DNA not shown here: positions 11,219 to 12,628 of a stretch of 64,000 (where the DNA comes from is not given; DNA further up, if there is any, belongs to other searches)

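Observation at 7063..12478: gtrABC-like lipid-linked glycosylation cassette extended by an FAD oxidase + SDR reductase pair (DprE1/DprE2-like logic)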

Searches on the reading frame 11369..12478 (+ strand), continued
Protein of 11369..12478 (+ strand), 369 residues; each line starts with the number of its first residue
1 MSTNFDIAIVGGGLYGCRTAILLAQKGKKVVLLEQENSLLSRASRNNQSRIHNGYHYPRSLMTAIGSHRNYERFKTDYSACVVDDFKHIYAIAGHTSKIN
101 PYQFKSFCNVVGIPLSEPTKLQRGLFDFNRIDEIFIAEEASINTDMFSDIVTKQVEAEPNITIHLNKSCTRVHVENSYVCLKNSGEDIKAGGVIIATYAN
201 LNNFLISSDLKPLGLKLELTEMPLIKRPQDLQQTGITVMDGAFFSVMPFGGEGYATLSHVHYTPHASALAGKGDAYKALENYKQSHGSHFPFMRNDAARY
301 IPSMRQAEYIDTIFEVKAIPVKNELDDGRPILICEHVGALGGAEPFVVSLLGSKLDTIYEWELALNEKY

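Call 12: find_encoding_contigs(protein=P0001, flank=8000, max_places=4)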
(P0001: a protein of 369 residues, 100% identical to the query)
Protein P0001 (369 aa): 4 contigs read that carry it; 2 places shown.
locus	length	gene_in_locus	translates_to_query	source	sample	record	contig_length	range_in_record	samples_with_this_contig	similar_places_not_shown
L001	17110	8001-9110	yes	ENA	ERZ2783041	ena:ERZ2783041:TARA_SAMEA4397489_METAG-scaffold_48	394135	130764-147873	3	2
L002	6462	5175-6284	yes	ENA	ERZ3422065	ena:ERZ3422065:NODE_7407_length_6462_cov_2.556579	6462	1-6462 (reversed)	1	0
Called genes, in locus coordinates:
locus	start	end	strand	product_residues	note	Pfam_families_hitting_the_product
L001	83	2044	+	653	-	PF16177:ACAS_N, PF00501:AMP-binding, PF13193:AMP-binding_C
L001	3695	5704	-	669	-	-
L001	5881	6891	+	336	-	PF00535:Glycos_transf_2, PF10111:Glyco_tranf_2_2, PF13641:Glyco_tranf_2_3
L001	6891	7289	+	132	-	PF04138:GtrA_DPMS_TM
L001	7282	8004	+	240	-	PF00106:adh_short, PF01370:Epimerase (weak), PF08659:KR, PF13460:NAD_binding_10 (weak), PF13561:adh_short_C2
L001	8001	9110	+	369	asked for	PF00070:Pyr_redox (faint), PF01134:GIDA (faint), PF01266:DAO, PF07992:Pyr_redox_2 (faint), PF13450:NAD_binding_8 (weak)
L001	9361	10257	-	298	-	PF00126:HTH_1, PF03466:LysR_substrate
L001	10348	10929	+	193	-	PF01292:Ni_hydr_CYTB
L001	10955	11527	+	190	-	PF04264:YceI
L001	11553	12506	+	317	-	PF13409:GST_N_2, PF00043:GST_C (weak), PF13410:GST_C_2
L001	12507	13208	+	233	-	PF02678:Pirin, PF17954:Pirin_C_2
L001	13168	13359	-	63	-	-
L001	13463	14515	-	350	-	-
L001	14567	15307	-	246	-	-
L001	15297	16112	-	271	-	-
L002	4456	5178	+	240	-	PF00106:adh_short, PF01370:Epimerase (weak), PF08659:KR, PF13460:NAD_binding_10 (weak), PF13561:adh_short_C2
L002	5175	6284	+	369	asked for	PF00070:Pyr_redox (faint), PF01134:GIDA (faint), PF01266:DAO, PF07992:Pyr_redox_2 (faint), PF13450:NAD_binding_8 (weak)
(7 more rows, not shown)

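Call 13: find_encoding_contigs(protein=P0004, flank=8000, max_places=3)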
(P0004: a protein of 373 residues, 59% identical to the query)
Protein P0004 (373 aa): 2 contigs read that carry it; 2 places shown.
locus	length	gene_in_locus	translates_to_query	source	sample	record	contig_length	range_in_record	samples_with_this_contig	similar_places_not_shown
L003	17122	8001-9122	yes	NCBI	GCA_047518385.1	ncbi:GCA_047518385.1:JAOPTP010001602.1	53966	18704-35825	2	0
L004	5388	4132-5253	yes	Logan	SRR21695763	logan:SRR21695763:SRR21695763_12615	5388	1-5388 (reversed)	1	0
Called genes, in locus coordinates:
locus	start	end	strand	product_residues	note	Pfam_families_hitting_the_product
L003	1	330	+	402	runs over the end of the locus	-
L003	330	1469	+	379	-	PF14897:EpsG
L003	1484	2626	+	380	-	PF00534:Glycos_transf_1, PF13692:Glyco_trans_1_4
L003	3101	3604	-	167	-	-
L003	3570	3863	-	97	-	PF01527:HTH_Tnp_1, PF13518:HTH_28 (weak)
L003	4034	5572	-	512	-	PF13231:PMT_2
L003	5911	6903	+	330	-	PF00535:Glycos_transf_2, PF10111:Glyco_tranf_2_2, PF13641:Glyco_tranf_2_3 (faint)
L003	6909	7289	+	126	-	PF04138:GtrA_DPMS_TM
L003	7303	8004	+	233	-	PF00106:adh_short, PF01370:Epimerase (weak), PF08659:KR (weak), PF13561:adh_short_C2, PF23441:SDR (weak)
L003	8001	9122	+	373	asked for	PF01134:GIDA (faint), PF01266:DAO, PF07992:Pyr_redox_2 (faint)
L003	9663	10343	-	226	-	PF00665:rve, PF13683:rve_3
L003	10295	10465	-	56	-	-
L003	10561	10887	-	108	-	PF01527:HTH_Tnp_1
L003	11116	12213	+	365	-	PF01408:GFO_IDH_MocA, PF02894:GFO_IDH_MocA_C, PF22725:GFO_IDH_MocA_C3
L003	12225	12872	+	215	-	PF06283:ThuA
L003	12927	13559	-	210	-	PF00583:Acetyltransf_1 (weak), PF13508:Acetyltransf_7 (faint), PF13673:Acetyltransf_10 (weak)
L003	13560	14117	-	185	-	-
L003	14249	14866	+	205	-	PF00440:TetR_N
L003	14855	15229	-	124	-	-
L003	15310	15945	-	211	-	PF01081:Aldolase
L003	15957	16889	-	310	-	PF05035:DGOK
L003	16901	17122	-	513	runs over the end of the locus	PF00171:Aldedh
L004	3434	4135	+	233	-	PF00106:adh_short, PF01370:Epimerase (weak), PF08659:KR (weak), PF13561:adh_short_C2, PF23441:SDR (weak)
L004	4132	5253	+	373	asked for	PF01134:GIDA (faint), PF01266:DAO, PF07992:Pyr_redox_2 (faint)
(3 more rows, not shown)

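Call 14: find_encoding_contigs(protein=P0008, flank=8000, max_places=3)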
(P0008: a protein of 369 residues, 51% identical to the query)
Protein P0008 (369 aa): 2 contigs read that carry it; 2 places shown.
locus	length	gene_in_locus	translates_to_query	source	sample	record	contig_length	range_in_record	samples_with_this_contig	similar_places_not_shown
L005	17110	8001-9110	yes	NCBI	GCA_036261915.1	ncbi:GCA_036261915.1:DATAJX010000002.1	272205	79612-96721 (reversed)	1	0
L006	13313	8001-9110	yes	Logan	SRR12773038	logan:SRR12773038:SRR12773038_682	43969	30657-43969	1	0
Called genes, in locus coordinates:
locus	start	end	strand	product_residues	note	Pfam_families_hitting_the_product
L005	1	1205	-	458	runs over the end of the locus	PF00083:Sugar_tr, PF07690:MFS_1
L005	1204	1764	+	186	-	PF00702:Hydrolase, PF12710:HAD (weak), PF13419:HAD_2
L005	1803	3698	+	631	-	PF05170:AsmA (weak), PF05359:DUF748, PF13116:YhdP, PF05170:AsmA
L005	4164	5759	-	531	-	-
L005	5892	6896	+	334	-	PF00535:Glycos_transf_2, PF10111:Glyco_tranf_2_2 (weak)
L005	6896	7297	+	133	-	PF04138:GtrA_DPMS_TM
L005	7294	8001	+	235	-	PF00106:adh_short, PF01370:Epimerase, PF08659:KR, PF23441:SDR (weak), PF13460:NAD_binding_10 (weak), PF13561:adh_short_C2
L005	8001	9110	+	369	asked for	PF01266:DAO, PF13450:NAD_binding_8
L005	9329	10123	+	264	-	PF14337:Abi_alpha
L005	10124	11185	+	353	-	PF00589:Phage_integrase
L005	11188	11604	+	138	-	-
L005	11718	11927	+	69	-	-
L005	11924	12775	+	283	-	PF07120:DUF1376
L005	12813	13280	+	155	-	-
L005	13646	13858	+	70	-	-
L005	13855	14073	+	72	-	-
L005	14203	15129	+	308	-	PF01844:HNH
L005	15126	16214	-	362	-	PF00145:DNA_methylase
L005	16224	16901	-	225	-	PF03852:Vsr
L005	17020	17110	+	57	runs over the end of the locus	-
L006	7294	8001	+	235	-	PF00106:adh_short, PF01370:Epimerase, PF08659:KR, PF23441:SDR (weak), PF13460:NAD_binding_10 (weak), PF13561:adh_short_C2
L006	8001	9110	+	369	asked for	PF01266:DAO, PF13450:NAD_binding_8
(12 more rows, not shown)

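Call 17: find_related_loci(query=A1, collection=genome_contigs, flank=10000)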
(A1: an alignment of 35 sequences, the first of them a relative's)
Query A1 (369 aa) in genome_contigs; peptide patterns used: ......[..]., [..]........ (x = any residue, [..] = any of these).
600 stretches matched a pattern (row limit reached: there are more); 566 encode a relative of the query (tblastn E <= 1e-3); the best 80 are kept; 80 distinct loci.
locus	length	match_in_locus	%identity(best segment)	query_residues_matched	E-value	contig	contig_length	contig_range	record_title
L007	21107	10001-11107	59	2-369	4e-154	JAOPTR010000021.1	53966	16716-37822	MAG: Hyphomicrobiales bacterium isolate tPB_Alph1 H3element_contig_1602, whole genome shotgun sequence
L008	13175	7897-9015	46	5-365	1e-104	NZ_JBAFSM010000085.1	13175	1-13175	Pannus brasiliensis CCIBt3594 NODE_85_length_13175_cov_59.058994, whole genome shotgun sequence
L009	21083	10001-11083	42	1-365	6e-89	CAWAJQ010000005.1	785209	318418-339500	MAG: uncultured Alphaproteobacteria bacterium isolate MFD02416.bin.2.127 genome assembly, contig: contig_392, whole geno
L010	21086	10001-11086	40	2-366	8e-89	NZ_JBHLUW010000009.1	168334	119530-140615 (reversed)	Paraburkholderia rhizosphaerae strain NCAIM B.02541 platanus_K_25_97_9, whole genome shotgun sequence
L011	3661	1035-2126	39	3-367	3e-88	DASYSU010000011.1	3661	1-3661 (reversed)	MAG TPA_asm: Gemmatimonadaceae bacterium isolate SMAG_U4547 k141_1411113, whole genome shotgun sequence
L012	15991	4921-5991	42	6-360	9e-87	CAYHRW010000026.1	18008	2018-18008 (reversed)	MAG TPA_asm: uncultured bacterium isolate ERP119705_co14_70 genome assembly, contig: NODE_3219_length_18008_cov_9.237509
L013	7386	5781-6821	43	9-360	2e-86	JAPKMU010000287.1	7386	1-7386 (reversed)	MAG: Anaerolineae bacterium isolate RH21 NODE_287_length_7386_cov_1.362840:GC=0.567, whole genome shotgun sequence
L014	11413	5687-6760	40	5-360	5e-85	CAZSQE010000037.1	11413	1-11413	MAG TPA_asm: uncultured bacterium isolate ERP113451_co2_200 genome assembly, contig: NODE_4115_length_11413_cov_13.44779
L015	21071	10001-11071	41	1-360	1e-83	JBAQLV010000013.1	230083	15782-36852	MAG: Thermodesulfovibrionales bacterium isolate MFD12052_ilm_asm_bin15 k127_23070, whole genome shotgun sequence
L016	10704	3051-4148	38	2-366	4e-83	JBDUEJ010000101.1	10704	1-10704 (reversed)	MAG: bacterium isolate cluster4_bin.92 NODE_16435_length_10704_cov_37.924876, whole genome shotgun sequence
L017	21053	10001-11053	40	3-360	3e-83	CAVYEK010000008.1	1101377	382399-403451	MAG: Terriglobia bacterium isolate MFD04492.bin.1.15 genome assembly, contig: contig_17946, whole genome shotgun sequenc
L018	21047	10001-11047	40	9-360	1e-82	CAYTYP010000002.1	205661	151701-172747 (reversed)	MAG TPA_asm: uncultured Acidobacteriota bacterium isolate SRP192927_co7_584 genome assembly, contig: NODE_32_length_2056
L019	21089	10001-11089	39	3-367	6e-83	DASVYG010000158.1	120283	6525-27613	MAG TPA_asm: Gemmatimonadaceae bacterium isolate SMAG_U2596 k141_105665, whole genome shotgun sequence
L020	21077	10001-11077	41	1-360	7e-83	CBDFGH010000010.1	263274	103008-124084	MAG: Rickettsiales bacterium isolate ab754d43-d631-4b88-b37a-9ee0967287dc genome assembly, contig: contig_10, whole geno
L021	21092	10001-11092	40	4-366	1e-82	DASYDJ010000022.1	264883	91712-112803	MAG TPA_asm: Gemmatimonadaceae bacterium isolate SMAG_U4956 k141_3072791, whole genome shotgun sequence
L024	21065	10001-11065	39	1-360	2e-81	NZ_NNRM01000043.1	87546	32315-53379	Brucella pseudogrignonensis strain CCUG 30717 OpsCCUG_1.contig.42_1, whole genome shotgun sequence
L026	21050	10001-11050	41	5-360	6e-81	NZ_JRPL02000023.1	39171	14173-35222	Helicobacter trogontum strain ATCC 700114 NODE_23_length_39171_cov_61.2392, whole genome shotgun sequence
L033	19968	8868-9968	39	9-365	5e-80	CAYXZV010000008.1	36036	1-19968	MAG TPA_asm: uncultured Methanosarcinales archaeon isolate binchicken_co201_418 genome assembly, contig: NODE_1005_lengt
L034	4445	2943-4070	38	2-369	4e-80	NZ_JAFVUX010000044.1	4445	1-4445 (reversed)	MAG: Helicobacter sp. isolate RGIG5417 Sheep_Colon-4__c909330, whole genome shotgun sequence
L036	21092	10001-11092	38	2-366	1e-79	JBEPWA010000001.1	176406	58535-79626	MAG: Gemmatimonadaceae bacterium isolate 22E.vamb.053 NODE_46_length_176406_cov_12.879235, whole genome shotgun sequence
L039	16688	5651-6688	41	5-362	5e-79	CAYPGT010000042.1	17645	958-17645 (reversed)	MAG TPA_asm: uncultured Gammaproteobacteria bacterium isolate SRP150892_co2_480 genome assembly, contig: NODE_4494_lengt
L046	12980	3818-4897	38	1-367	1e-78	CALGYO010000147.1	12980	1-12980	MAG TPA_asm: uncultured Desulfovibrionaceae bacterium isolate SRR3330206_bin.76_CONCOCT_v1.1_MAG genome assembly, contig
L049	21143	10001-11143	38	2-369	1e-78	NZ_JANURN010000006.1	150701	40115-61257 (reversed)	Helicobacter zhangjianzhongii strain XJK30-2 XJK30-2_seq6, whole genome shotgun sequence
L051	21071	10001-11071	41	5-360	2e-78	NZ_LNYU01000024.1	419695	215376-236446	Legionella santicrucis strain SC-63-C7 Lsan_ctg024, whole genome shotgun sequence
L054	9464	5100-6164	41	6-360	5e-78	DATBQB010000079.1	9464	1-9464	MAG TPA_asm: Methylobacter sp. isolate SMAG_U4092 k141_925282, whole genome shotgun sequence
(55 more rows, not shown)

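Call 21: search_protein_families(library=pfam, proteins=[L051:5704-7290:+, L051:7327-8787:+, L051:8967-9989:+, L051:11144-11938:+, L051:11935-12753:+, L051:12767-13123:+, L051:13146-13949:+, L024:9129-9980:+, L024:11083-11496:+, L026:9119-9985:+], max_evalue=0.01)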
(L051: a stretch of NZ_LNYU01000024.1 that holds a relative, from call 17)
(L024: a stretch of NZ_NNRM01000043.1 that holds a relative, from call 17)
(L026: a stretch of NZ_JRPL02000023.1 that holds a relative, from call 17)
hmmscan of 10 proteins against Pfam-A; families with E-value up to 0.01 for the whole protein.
L051:5704-7290:+ (528 aa): 0 families

L051:7327-8787:+ (486 aa): 1 family
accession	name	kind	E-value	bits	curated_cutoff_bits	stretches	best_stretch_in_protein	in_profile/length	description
PF01757.29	Acyl_transf_3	-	1.4e-20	74.1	31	1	17-324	4-323/326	Acyltransferase domain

L051:8967-9989:+ (340 aa): 1 family
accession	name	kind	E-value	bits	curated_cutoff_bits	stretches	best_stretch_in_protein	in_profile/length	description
PF00535.33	Glycos_transf_2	-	1.6e-10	41.6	23.3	1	9-141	1-130/168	Glycosyl transferase family 2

L051:11144-11938:+ (264 aa): 0 families

L051:11935-12753:+ (272 aa): 1 family
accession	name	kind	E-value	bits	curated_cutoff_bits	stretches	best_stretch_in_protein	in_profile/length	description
PF01261.30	AP_endonuc_2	-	2.2e-16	60.8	31.1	1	51-258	32-235/249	Xylose isomerase-like TIM barrel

L051:12767-13123:+ (118 aa): 3 families
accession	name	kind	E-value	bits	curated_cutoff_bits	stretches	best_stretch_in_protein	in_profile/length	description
PF00892.27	EamA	-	3.2e-08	34.4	28.2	1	20-114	41-134/135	EamA-like transporter family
PF10639.15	TMEM234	-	1.9e-06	28.3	30.1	1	35-113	34-112/113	Putative transmembrane family 234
PF00893.25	Multi_Drug_Res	-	7.6e-06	26.8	23.7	1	41-104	28-91/93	Small Multidrug Resistance protein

L051:13146-13949:+ (267 aa): 1 family
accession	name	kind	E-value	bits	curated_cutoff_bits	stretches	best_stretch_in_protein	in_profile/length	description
PF00535.33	Glycos_transf_2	-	8.4e-11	42.5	23.3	1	31-195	1-164/168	Glycosyl transferase family 2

L024:9129-9980:+ (283 aa): 1 family
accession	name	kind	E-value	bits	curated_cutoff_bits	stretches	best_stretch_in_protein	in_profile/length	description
PF00535.33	Glycos_transf_2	-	9.1e-05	22.9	23.3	1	46-210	1-164/168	Glycosyl transferase family 2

L024:11083-11496:+ (137 aa): 1 family
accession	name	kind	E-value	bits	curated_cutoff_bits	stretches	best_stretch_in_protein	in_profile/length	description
PF04138.20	GtrA_DPMS_TM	-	3.5e-12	47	26.1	1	14-128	1-115/117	GtrA/DPMS, transmembrane domain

L026:9119-9985:+ (288 aa): 1 family
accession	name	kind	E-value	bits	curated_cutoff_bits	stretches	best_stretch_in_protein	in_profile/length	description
PF01408.29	GFO_IDH_MocA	-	1.3e-10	42.5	24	1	52-108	62-118/120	Oxidoreductase family, NAD-binding Rossmann fold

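Call 37: predict_structure(alignment_id=A1)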
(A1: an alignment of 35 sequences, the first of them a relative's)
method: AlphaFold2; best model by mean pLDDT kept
length: 369 residues; sequences in the alignment: 35
mean_pLDDT: 91.8   pTM: 0.90
mean pLDDT of the five models: 91.8, 91.4, 90.1, 90.0, 89.3
residues with pLDDT >= 90: 293; 70-90: 64; 50-70: 8; < 50: 4
segments of 3 or more residues with pLDDT < 50: 324-326
pLDDT, mean of each block of 10 residues (from residue 1): 87 96 98 97 82 85 89 94 95 87 95 96 97 96 93 98 96 96 93 96 96 93 95 92 88 88 91 92 93 97 98 91 56 89 95 83 92
secondary structure, 60 per line:
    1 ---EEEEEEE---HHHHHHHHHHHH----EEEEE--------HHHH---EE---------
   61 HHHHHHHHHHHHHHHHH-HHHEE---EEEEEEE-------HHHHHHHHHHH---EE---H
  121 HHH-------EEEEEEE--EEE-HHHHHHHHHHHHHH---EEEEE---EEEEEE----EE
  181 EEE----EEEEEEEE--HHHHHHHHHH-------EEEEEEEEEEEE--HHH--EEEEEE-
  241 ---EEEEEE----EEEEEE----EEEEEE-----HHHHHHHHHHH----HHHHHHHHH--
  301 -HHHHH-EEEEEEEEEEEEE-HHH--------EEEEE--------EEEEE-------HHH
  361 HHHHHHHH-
elements in order: E4-10 H14-25 E30-34 H43-46 H61-77 E87-93 H101-111 H120-123 E131-137 E140-142 H144-157 E161-165 E169-174 E179-183 E188-195 H198-207 E215-226 E234-239 E244-249 E254-259 E264-269 H275-285 H290-298 H302-306 E308-320 E333-337 E346-350 H358-368

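Call 39: fold_search(model_id=the predicted structure, library=pdb)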
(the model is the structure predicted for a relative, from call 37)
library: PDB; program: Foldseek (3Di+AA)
matches with E <= 10: 1941; with E <= 0.001: 1346
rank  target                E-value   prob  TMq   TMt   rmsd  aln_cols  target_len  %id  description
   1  4ysh_B                8.2e-21  1.00  0.72  0.72   4.3       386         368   14  Crystal structure of glycine oxidase from Geobacillus kaustophilus (released 2016-03-23)
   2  4ysh_A                6.6e-20  1.00  0.73  0.73   4.3       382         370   16  Crystal structure of glycine oxidase from Geobacillus kaustophilus (released 2016-03-23)
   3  2qcu_A                2.2e-18  1.00  0.77  0.58   3.9       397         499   15  Crystal structure of Glycerol-3-phosphate Dehydrogenase from Escherichia coli (released 2008-04-15)
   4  3hzl                  2.2e-18  1.00  0.70  0.66   5.5       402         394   12  Tyr258Phe mutant of NikD, an unusual amino acid oxidase essential for nikkomycin biosynthesis: open form at 1.55A resolu (released 2009-10-20)
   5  2qcu_B                5.3e-18  1.00  0.78  0.59   3.8       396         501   15  Crystal structure of Glycerol-3-phosphate Dehydrogenase from Escherichia coli (released 2008-04-15)
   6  2r45_A                6.8e-18  1.00  0.79  0.60   3.7       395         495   15  Crystal structure of Escherichia coli Glycerol-3-phosphate Dehydrogenase in complex with 2-phospho-d-glyceric acid (released 2008-04-15)
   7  2r4j_B                9.7e-18  1.00  0.76  0.58   4.2       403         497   15  Crystal structure of Escherichia coli SeMet substituted Glycerol-3-phosphate Dehydrogenase in complex with DHAP (released 2008-06-03)
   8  2olo                  9.7e-18  1.00  0.69  0.65   6.3       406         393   12  NikD, an unusual amino acid oxidase essential for nikkomycin biosynthesis: open form at 1.9A resolution (released 2007-07-31)
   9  2r4e_A                1.4e-17  1.00  0.77  0.59   4.0       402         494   15  Crystal structure of Escherichia coli Glycerol-3-phosphate Dehydrogenase in complex with DHAP (released 2008-04-29)
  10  2q6u                  1.6e-17  1.00  0.67  0.65   6.4       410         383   13  SeMet-substituted form of NikD (released 2007-07-31)
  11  6p9d                  2.7e-17  1.00  0.68  0.67   5.4       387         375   13  Crystal Structure of Pseudomonas aeruginosa D-Arginine Dehydrogenase Y249F variant with FAD - Yellow fraction (released 2020-06-17)
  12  3bhf_A                3.6e-17  1.00  0.68  0.66   5.2       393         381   12  Crystal structure of R49K mutant of Monomeric Sarcosine Oxidase crystallized in PEG as precipitant (released 2008-02-26)
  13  9u3e_A                4.5e-17  1.00  0.70  0.68   5.1       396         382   12  Monomeric sarcosine oxidase from Bacillus sp. (SoxB) Y254A mutant (released 2025-09-24)
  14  1vrq_B                5.1e-17  1.00  0.71  0.66   4.4       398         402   13  Crystal Structure of Heterotetrameric Sarcosine Oxidase from Corynebacterium sp. U-96 in complex with Folinic Acid (released 2005-07-05)
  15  9u3b_A                5.4e-17  1.00  0.69  0.68   5.1       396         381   12  Monomeric sarcosine oxidase from Bacillus sp. (SoxB) complexed with L-Thioproline (released 2025-09-24)
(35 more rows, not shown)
